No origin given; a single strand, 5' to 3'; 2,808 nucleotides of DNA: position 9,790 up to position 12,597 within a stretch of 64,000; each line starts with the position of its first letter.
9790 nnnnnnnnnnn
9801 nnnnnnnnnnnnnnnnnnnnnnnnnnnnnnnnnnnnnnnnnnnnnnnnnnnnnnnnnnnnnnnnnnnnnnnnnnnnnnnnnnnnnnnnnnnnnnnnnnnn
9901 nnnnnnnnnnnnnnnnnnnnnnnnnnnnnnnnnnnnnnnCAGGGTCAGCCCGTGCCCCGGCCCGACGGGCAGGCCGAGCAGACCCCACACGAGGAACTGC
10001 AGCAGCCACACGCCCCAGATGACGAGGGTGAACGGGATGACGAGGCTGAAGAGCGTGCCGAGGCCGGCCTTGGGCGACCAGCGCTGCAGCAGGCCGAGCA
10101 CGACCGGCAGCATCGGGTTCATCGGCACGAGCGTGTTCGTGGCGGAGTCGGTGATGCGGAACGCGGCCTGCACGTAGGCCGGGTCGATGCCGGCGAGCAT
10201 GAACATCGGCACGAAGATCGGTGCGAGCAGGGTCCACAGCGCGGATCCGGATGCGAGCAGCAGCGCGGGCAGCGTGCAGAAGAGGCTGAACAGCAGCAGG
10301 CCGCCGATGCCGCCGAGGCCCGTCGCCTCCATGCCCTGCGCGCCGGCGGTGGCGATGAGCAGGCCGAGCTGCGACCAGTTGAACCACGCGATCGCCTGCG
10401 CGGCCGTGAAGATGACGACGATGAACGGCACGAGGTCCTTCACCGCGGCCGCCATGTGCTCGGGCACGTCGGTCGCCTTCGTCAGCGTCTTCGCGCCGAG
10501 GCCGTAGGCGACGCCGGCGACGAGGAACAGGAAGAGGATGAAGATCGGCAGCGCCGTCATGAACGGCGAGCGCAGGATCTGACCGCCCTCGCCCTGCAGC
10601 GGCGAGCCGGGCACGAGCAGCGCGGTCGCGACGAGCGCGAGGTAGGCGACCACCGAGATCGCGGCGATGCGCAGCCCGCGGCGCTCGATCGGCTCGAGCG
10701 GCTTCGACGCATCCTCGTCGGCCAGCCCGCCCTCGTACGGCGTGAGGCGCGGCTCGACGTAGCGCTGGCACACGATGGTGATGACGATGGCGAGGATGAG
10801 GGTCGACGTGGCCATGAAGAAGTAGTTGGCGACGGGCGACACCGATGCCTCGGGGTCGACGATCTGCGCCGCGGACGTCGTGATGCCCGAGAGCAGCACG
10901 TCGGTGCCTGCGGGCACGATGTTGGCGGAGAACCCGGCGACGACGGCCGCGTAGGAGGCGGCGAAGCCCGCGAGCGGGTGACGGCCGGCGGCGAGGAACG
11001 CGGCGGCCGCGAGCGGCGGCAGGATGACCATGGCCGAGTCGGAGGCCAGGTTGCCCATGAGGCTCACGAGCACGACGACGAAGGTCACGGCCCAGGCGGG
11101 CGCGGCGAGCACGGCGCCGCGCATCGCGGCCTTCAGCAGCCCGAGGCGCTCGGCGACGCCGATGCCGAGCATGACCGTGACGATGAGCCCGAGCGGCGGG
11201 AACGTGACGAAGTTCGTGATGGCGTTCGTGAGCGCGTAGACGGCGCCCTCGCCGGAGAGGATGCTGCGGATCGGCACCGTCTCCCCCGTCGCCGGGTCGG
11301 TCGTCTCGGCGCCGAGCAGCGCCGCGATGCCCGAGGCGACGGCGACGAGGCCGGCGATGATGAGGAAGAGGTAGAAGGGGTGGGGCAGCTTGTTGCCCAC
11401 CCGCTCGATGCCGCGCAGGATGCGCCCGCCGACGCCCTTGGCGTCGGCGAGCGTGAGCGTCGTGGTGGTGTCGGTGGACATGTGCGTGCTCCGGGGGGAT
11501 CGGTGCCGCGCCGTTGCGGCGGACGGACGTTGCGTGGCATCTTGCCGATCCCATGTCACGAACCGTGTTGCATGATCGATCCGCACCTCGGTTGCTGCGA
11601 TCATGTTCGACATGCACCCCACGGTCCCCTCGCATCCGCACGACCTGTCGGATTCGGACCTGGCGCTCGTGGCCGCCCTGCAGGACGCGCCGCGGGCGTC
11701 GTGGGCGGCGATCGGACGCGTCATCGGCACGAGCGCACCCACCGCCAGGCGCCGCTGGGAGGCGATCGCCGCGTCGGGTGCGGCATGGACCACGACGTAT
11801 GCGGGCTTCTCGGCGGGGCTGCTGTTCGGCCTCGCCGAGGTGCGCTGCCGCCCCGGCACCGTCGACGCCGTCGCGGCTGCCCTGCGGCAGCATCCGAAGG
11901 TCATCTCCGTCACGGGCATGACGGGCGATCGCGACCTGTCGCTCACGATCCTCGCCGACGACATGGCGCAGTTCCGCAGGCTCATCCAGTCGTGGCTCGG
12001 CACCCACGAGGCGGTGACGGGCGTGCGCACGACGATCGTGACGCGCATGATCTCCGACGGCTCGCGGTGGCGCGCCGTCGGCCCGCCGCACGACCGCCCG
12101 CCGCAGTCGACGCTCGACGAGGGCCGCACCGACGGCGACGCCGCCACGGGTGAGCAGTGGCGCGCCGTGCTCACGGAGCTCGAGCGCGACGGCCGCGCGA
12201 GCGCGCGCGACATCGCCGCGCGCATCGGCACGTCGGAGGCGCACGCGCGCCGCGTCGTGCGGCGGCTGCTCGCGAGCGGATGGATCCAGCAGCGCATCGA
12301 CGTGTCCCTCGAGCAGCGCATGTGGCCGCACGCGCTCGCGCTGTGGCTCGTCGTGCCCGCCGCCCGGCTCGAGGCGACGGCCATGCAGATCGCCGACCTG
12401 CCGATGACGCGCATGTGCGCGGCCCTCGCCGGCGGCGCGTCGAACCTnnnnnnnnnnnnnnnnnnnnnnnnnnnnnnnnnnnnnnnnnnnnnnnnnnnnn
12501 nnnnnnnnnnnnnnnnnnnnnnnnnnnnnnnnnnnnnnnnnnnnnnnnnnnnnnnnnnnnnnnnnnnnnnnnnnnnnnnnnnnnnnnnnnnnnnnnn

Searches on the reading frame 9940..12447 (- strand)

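Call 72: search_protein_families(library=pfam, proteins=[window:9940-12447:-], max_evalue=0.001)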
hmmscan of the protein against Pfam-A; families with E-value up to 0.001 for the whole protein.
window:9940-12447:- (836 aa): 2 families
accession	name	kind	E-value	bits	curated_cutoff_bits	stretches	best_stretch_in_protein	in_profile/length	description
PF03806.19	ABG_transport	-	9.9e-158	525.9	27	1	342-832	1-498/502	AbgT putative transporter family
PF03606.21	DcuC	-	4.7e-05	22.5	23.1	1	508-788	159-431/461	C4-dicarboxylate anaerobic carrier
